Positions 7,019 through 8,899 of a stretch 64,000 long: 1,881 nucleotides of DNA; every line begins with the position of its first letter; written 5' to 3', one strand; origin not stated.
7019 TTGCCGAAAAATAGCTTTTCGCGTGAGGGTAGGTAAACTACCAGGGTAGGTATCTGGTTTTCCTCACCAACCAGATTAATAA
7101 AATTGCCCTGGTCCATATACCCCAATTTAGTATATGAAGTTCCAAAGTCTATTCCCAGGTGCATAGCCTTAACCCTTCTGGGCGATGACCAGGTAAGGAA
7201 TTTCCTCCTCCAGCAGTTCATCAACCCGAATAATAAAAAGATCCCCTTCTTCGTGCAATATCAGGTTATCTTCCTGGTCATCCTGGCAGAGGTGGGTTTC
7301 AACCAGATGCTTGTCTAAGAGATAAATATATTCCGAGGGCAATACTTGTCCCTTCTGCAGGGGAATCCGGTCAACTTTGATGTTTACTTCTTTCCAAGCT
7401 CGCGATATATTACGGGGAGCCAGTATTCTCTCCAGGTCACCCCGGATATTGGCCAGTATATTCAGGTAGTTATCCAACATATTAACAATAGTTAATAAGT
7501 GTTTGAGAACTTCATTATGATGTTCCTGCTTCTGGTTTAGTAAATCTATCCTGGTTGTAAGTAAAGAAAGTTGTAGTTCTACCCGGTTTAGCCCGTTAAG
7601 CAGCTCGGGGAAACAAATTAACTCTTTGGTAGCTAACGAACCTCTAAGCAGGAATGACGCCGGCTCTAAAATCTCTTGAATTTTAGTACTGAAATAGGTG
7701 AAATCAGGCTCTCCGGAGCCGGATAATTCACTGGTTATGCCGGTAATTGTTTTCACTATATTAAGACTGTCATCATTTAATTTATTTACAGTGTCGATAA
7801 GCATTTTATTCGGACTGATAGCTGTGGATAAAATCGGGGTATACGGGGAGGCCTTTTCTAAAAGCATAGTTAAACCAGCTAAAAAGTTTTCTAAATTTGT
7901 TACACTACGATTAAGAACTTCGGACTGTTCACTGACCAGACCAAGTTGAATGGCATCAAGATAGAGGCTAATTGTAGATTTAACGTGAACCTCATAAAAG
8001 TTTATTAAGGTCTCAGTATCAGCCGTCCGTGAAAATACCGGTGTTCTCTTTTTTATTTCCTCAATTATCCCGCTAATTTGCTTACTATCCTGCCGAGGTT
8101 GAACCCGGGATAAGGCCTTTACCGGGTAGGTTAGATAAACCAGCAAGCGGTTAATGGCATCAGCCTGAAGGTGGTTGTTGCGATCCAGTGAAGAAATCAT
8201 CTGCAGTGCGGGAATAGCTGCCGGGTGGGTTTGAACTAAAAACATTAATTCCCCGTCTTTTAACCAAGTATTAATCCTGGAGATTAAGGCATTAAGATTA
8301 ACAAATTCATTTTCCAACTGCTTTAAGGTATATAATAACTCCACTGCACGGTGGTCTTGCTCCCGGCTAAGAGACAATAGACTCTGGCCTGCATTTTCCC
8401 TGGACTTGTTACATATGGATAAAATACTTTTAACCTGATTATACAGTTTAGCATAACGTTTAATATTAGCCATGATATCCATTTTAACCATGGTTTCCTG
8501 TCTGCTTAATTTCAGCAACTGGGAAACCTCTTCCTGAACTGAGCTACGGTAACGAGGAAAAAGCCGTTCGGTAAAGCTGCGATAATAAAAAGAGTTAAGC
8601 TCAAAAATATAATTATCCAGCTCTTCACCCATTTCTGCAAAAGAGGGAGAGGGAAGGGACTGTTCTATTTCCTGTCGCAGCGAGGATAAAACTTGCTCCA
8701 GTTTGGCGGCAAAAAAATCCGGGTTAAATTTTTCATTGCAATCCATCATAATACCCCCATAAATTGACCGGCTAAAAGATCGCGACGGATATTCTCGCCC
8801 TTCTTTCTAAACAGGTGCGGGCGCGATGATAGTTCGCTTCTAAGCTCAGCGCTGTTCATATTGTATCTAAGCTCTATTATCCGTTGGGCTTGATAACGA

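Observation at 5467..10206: Translationally coupled operon: two large unrecognisable helical proteins plus an Hsp70-like ATPase with a non-DnaK tail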

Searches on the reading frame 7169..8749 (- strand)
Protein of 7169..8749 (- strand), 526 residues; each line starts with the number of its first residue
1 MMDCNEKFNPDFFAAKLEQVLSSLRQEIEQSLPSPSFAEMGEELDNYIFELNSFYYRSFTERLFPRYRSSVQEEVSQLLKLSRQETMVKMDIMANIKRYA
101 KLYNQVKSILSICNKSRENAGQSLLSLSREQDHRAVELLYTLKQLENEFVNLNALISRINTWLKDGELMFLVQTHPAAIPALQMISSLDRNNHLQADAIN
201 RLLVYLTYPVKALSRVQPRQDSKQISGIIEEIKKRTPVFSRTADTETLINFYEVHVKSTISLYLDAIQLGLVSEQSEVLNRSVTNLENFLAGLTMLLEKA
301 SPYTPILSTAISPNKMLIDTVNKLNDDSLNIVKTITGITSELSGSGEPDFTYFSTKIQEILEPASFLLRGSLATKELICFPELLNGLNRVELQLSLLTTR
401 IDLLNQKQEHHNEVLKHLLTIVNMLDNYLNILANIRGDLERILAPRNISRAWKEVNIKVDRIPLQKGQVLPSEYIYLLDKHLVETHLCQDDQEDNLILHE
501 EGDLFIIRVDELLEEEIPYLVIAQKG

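Call 3: search_protein_families(library=pfam, proteins=[window:7169-8749:-], max_evalue=0.1)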
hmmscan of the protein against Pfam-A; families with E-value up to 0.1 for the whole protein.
window:7169-8749:- (526 aa): 2 families
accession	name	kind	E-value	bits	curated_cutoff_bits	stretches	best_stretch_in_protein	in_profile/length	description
PF01904.24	DUF72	-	0.023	15.2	25.3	1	50-178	22-136/217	Protein of unknown function DUF72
PF02520.22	ANIS5_cation-bd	-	0.056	14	29.3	0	70-142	32-104/109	SXP/RAL-2 family protein Ani s 5-like, metal-binding domain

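Call 4: search_protein_families(library=ncbifam, proteins=[window:7169-8749:-], max_evalue=0.1)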
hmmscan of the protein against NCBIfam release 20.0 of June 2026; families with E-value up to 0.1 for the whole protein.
window:7169-8749:- (526 aa): 0 families

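Call 5: search_protein_families(library=padloc, proteins=[window:7169-8749:-], max_evalue=0.1)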
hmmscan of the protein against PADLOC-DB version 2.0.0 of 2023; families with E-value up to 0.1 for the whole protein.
window:7169-8749:- (526 aa): 1 family
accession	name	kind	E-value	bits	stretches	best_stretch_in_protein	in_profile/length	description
PDLC02667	DndD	-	0.00083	16.2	1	13-159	278-422/657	DndD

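Call 7: find_homologous_proteins(query=window:7169-8749:-)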
Query window:7169-8749:- (526 aa): 50 proteins with E <= 0.001 among 8000 candidates.
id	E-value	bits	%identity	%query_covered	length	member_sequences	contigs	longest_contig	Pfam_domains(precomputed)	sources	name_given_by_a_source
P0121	0.0e+0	1129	99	100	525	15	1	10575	-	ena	-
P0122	1.3e-282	956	86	99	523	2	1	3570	-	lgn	-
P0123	3.4e-280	948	83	100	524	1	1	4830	-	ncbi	-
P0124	8.5e-280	947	84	100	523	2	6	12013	-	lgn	-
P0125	1.0e-278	943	83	100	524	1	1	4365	-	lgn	-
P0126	1.6e-269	913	80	100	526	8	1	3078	-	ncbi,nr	ncbi:MAG: hypothetical protein PHW39_08745 [Syntrophomonadaceae bacterium]|nr:hypothetical protein [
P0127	4.8e-262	888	79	100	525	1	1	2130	-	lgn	-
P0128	2.4e-261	886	78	99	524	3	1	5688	-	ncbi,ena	-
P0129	8.0e-261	884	78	100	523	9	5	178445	-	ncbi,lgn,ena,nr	ncbi:MAG TPA: hypothetical protein DD791_02800 [Syntrophomonas sp.]|nr:hypothetical protein [Syntrop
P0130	6.3e-258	875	77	100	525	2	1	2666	-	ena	-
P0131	7.1e-255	865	76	100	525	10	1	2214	-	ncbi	-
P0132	5.6e-252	855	75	100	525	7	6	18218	-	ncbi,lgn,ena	-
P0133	1.4e-248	844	75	100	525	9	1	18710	-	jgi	jgi:hypothetical protein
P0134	2.1e-200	685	61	99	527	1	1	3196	-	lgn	-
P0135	3.8e-197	674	60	100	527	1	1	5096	-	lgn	-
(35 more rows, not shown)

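Call 12: find_related_loci(query=A1, collection=genome_contigs, flank=10000)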
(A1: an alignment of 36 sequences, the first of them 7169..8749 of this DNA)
Query A1 (526 aa) in genome_contigs; peptide patterns used: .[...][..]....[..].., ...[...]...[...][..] (x = any residue, [..] = any of these).
108 stretches matched a pattern; 45 encode a relative of the query (tblastn E <= 1e-3); 44 distinct loci.
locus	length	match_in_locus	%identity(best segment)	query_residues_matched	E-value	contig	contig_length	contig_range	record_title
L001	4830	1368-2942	83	1-526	0e+0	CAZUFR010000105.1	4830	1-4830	MAG TPA_asm: uncultured Syntrophomonas sp. isolate binchicken_co157_388 genome assembly, contig: NODE_43251_length_4830_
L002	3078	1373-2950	81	1-526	0e+0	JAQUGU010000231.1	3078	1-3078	MAG: Syntrophomonadaceae bacterium isolate STCSWMC_231 NODE_137125_length_3078_cov_20.015927_ST_CSWMC, whole genome shot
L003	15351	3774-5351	75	1-526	0e+0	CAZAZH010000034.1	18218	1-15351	MAG TPA_asm: uncultured Syntrophomonas sp. isolate binchicken_co45_545 genome assembly, contig: NODE_5165_length_18218_c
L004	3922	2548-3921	75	1-458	0e+0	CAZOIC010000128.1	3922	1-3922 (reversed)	MAG TPA_asm: uncultured Syntrophomonas sp. isolate binchicken_co39_462 genome assembly, contig: NODE_46660_length_3922_c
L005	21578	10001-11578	54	1-526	2e-167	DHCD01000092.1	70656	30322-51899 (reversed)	MAG TPA_asm: Syntrophomonas sp. UBA4911 UBA4911_contig_2337, whole genome shotgun sequence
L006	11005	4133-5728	40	1-526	3e-113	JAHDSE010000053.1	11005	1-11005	MAG: Syntrophomonadaceae bacterium isolate SV3-B16.2 k141_90528, whole genome shotgun sequence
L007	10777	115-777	73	305-526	1e-102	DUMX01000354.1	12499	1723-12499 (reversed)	MAG TPA_asm: Gelria sp. isolate AS05jafATM_10 80030_AS05, whole genome shotgun sequence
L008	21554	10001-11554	37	13-526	5e-101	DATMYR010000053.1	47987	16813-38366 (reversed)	MAG TPA_asm: Syntrophomonadaceae bacterium isolate SMAG_U13153 k141_15479, whole genome shotgun sequence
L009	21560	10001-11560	37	16-526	7e-97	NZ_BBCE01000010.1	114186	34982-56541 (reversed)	Syntrophomonas palmitatica JCM 14374, whole genome shotgun sequence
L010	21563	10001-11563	36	10-526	5e-95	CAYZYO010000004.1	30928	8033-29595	MAG TPA_asm: uncultured Syntrophomonadaceae bacterium isolate SRP241341_co1_255 genome assembly, contig: NODE_1696_lengt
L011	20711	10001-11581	34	1-525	1e-87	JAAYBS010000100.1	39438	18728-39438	MAG: Syntrophomonadaceae bacterium isolate AS06rmzACSIP_353 248102_AS06, whole genome shotgun sequence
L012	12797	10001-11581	36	5-526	3e-85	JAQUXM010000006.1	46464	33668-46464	MAG: Syntrophomonadaceae bacterium isolate STD2_213 NODE_2630_length_46464_cov_17.095626_Sandtown_D2, whole genome shotg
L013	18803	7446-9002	34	11-526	2e-82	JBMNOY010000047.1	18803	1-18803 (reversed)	MAG: Syntrophomonadaceae bacterium isolate SBF912SR2HQ0010 scaffold_12532_c1, whole genome shotgun sequence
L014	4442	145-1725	33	2-525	5e-79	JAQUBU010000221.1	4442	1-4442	MAG: Syntrophomonadaceae bacterium isolate STCSWMC_114 NODE_74661_length_4442_cov_3.191425_ST_CSWMC, whole genome shotgu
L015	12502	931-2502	31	5-525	5e-77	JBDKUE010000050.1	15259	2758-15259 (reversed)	MAG: Syntrophomonas sp. isolate 7_bin.46_R1 c_000001500592, whole genome shotgun sequence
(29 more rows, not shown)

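Call 13: search_solved_structures(query=A1, max_evalue=10)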
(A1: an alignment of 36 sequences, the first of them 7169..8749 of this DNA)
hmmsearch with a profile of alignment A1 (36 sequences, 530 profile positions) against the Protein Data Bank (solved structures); distinct sequences matched with E-value up to 10: 12.
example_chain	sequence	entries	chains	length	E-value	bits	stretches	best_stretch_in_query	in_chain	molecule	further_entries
9mn2_A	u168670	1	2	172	0.0042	19.3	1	271-396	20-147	IgA FC receptor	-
8a3k_UNK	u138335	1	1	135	0.014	17.6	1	321-433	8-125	sc-apCC-4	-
3j47_U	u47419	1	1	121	0.016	17.4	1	180-278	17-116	26S proteasome regulatory subunit RPN8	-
6xf2_A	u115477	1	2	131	0.044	15.9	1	281-380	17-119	Nesprin-1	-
8qox_B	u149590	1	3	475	0.13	14.4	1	286-413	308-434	Conserved membrane protein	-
4tql_A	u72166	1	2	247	0.19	13.9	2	277-423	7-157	Three helix bundle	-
7m5t_A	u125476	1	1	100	0.19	13.8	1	332-403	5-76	De novo designed protein 0515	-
1lrr_A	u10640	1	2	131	0.26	13.4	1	105-214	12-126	SeqA protein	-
6j6f_A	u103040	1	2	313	0.28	13.3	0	328-390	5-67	Envelope glycoprotein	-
8oyy_A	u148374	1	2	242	0.32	13.1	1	223-426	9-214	De novo designed soluble GPCR-like protein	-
3fmt_A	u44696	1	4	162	0.4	12.8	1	105-214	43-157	Protein seqA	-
1zzp_A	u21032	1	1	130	0.63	12.1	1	146-215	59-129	Proto-oncogene tyrosine-protein kinase ABL1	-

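Call 52: search_protein_families(library=pfam, alignment_id=A1, max_evalue=1)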
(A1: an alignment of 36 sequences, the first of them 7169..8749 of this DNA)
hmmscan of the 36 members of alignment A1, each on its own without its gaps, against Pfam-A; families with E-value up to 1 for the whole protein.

A. member 1, window:7169-8749:- (526 aa): 2 families
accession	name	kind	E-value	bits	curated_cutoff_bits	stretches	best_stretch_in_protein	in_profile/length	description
PF01904.24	DUF72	-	0.023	15.2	25.3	1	50-178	22-136/217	Protein of unknown function DUF72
PF02520.22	ANIS5_cation-bd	-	0.056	14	29.3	0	70-142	32-104/109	SXP/RAL-2 family protein Ani s 5-like, metal-binding domain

B. families by the number of members that match (of 36 scanned): 63 families (the first 25 are shown)
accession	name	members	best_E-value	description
PF02520.22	ANIS5_cation-bd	6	0.056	SXP/RAL-2 family protein Ani s 5-like, metal-binding domain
PF10212.14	PPP1R21_helical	4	0.0014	Protein phosphatase 1 regulatory subunit 21, six-helix bundle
PF01904.24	DUF72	3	0.023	Protein of unknown function DUF72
PF17279.8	DUF5344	3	0.15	Family of unknown function (DUF5344)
PF08655.15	DASH_Ask1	2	0.0032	DASH complex subunit Ask1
PF06292.23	MUN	2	0.0057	MUN domain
PF06248.19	Zw10_N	2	0.026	Centromere/kinetochore Zw10 N-terminal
PF09177.16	STX6_10_61_N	2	0.026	Syntaxin 6/10/61, N-terminal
PF18593.6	CdiI_2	2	0.052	CdiI immunity protein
PF16830.10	NBD94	2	0.11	Nucleotide-Binding Domain 94 of RH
PF18977.5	DUF5713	2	0.21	Family of unknown function (DUF5713)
PF14331.11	IcmF-related_N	1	0.0059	IcmF-related N-terminal domain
PF06419.17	COG6_N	1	0.0086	Conserved oligomeric complex COG6, N-terminal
PF05147.19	LANC_like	1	0.016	Lanthionine synthetase C-like protein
PF04030.19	ALO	1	0.019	D-arabinono-1,4-lactone oxidase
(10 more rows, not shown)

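Call 53: predict_structure(alignment_id=A1)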
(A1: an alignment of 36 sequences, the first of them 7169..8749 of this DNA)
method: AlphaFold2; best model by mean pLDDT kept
length: 526 residues; sequences in the alignment: 36
mean_pLDDT: 85.5   pTM: 0.59
mean pLDDT of the five models: 85.5, 85.0, 82.9, 82.7, 82.1
residues with pLDDT >= 90: 242; 70-90: 241; 50-70: 32; < 50: 11
segments of 3 or more residues with pLDDT < 50: 1-6, 35-38
pLDDT, mean of each block of 10 residues (from residue 1): 42 69 71 51 68 74 77 80 86 92 94 93 89 92 94 92 87 88 86 89 92 80 85 86 87 91 90 86 92 90 73 77 92 94 88 93 90 86 92 94 93 92 94 94 85 85 91 88 83 87 92 91 84
secondary structure, 60 per line:
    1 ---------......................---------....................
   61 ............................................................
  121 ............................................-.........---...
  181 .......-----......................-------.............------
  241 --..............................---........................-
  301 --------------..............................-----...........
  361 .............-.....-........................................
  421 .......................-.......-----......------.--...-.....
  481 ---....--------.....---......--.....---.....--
elements in order: H10-31 H41-164 H166-174 H178-187 H193-214 H222-234 H243-272 H276-299 H315-344 H350-373 H375-379 H381-443 H445-451 E457-462 H476-480 E484-487 E496-500 E504-509 E512-516 E520-524

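Call 58: fold_search(model_id=the predicted structure, library=pdb)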
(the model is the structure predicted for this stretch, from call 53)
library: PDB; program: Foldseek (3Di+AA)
matches with E <= 10: 625; with E <= 0.001: 0
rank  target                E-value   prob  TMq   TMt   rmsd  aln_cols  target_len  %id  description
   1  9e5c_7f               2.5e-03  0.90  0.21  0.04  33.0       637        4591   10  Cryo-EM structure of 96 nm repeat of microtubule doublet from T. brucei flagellum (released 2025-03-12)
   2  7zr1_C                3.2e-03  0.72  0.16  0.12  55.6       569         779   13  Chaetomium thermophilum Mre11-Rad50-Nbs1 complex bound to ATPyS (composite structure) (released 2023-01-11)
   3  9e5c_7b               3.4e-03  0.90  0.21  0.05  35.1       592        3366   10  Cryo-EM structure of 96 nm repeat of microtubule doublet from T. brucei flagellum (released 2025-03-12)
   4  9e5c_5k               4.3e-03  0.89  0.16  0.04  21.4       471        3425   11  Cryo-EM structure of 96 nm repeat of microtubule doublet from T. brucei flagellum (released 2025-03-12)
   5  7zr1_D                4.7e-03  0.66  0.17  0.13  57.4       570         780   14  Chaetomium thermophilum Mre11-Rad50-Nbs1 complex bound to ATPyS (composite structure) (released 2023-01-11)
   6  5lm2_B                5.5e-03  0.75  0.14  0.19  48.4       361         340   13  Crystal Structure of HD-PTP phosphatase (released 2016-11-30)
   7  6h2x                  6.3e-03  0.84  0.16  0.22  26.4       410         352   10  MukB coiled-coil elbow from E. coli (released 2019-03-06)
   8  7n6g_3N               9.3e-03  0.80  0.17  0.22  54.5       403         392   13  C1 of central pair (released 2022-05-18)
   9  8to0_l                1.1e-02  0.57  0.14  0.18  60.3       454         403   13  48-nm repeating structure of doublets from mouse sperm flagella (released 2023-11-01)
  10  2ch7_B                1.2e-02  0.98  0.22  0.35  35.9       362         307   13  Crystal structure of the cytoplasmic domain of a bacterial chemoreceptor from Thermotoga maritima (released 2006-04-18)
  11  9e5c_5i               1.2e-02  0.82  0.17  0.04  21.5       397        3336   11  Cryo-EM structure of 96 nm repeat of microtubule doublet from T. brucei flagellum (released 2025-03-12)
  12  5lm2_A                1.4e-02  0.57  0.13  0.18  47.1       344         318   14  Crystal Structure of HD-PTP phosphatase (released 2016-11-30)
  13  7rro_B8               1.6e-02  0.66  0.16  0.20  60.9       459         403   12  Structure of the 48-nm repeat doublet microtubule from bovine tracheal cilia (released 2021-10-27)
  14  4hpq_C                1.6e-02  0.44  0.13  0.16  51.4       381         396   12  Crystal Structure of the Atg17-Atg31-Atg29 Complex (released 2012-12-26)
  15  8f7n                  1.7e-02  0.99  0.25  0.34  13.6       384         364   12  Crystal structure of chemoreceptor McpZ ligand sensing domain (released 2023-07-05)
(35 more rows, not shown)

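Call 70: search_protein_families(library=phrogs, proteins=[window:7169-8749:-], max_evalue=0.01)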
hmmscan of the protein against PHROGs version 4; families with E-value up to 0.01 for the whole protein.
window:7169-8749:- (526 aa): 0 families

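Call 87: find_related_loci(query=A1, collection=viral_contigs, flank=5000)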
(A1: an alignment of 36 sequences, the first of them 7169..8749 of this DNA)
Query A1 (526 aa) in viral_contigs; peptide patterns used: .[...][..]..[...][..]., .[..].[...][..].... (x = any residue, [..] = any of these).
113 stretches matched a pattern, but none encodes a relative of the query by tblastn (E <= 1e-3).

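Call 90: fold_search(model_id=the predicted structure, library=viral)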
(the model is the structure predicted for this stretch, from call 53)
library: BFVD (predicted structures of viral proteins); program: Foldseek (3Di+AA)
matches with E <= 10: 462; with E <= 0.001: 4
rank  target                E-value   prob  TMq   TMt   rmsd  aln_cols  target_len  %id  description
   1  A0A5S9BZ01            2.1e-04  0.87  0.12  0.06  34.7       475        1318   14  DNA repair exonuclease [Tenacibaculum phage PTm1]
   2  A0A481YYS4            4.1e-04  0.23  0.07  0.06  66.8       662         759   12  Chromosome segregation ATPase [Marseillevirus LCMAC202]
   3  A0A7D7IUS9            4.5e-04  0.44  0.10  0.07  65.4       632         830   12  (no name in the UniProt tables at hand)
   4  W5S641                8.1e-04  0.51  0.11  0.08  63.1       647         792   10  DNA double-strand break repair ATPase [Pithovirus sibericum]
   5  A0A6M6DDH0            1.0e-03  0.90  0.16  0.10  39.2       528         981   12  (no name in the UniProt tables at hand)
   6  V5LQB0                1.1e-03  0.97  0.19  0.14  37.6       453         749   12  (no name in the UniProt tables at hand)
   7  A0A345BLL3            1.1e-03  0.35  0.10  0.07  58.7       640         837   12  Putative SMC domain-containing protein [Erwinia phage Wellington]
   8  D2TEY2                1.2e-03  0.60  0.12  0.06  49.3       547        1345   11  (no name in the UniProt tables at hand)
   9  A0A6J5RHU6            1.4e-03  0.54  0.12  0.09  43.5       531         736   14  ABC_ATPase domain containing protein [uncultured Caudovirales phage]
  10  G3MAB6                1.5e-03  0.75  0.14  0.11  43.6       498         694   12  Gp375 [Bacillus phage G]
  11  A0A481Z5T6            1.5e-03  0.54  0.13  0.09  55.7       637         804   11  Chromosome segregation ATPase [Pithovirus LCPAC103]
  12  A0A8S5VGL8            1.5e-03  0.44  0.11  0.08  63.7       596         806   12  ATPase [Myoviridae sp. ctkfK18]
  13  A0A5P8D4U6            1.8e-03  0.33  0.10  0.07  62.4       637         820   12  (no name in the UniProt tables at hand)
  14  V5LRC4                2.0e-03  0.93  0.17  0.19  40.5       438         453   11  (no name in the UniProt tables at hand)
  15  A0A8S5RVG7            2.0e-03  0.72  0.15  0.11  61.9       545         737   13  STRUCTURAL MAINTENANCE OF CHROMOSOMES PROTEIN [Siphoviridae sp. ctHip2]
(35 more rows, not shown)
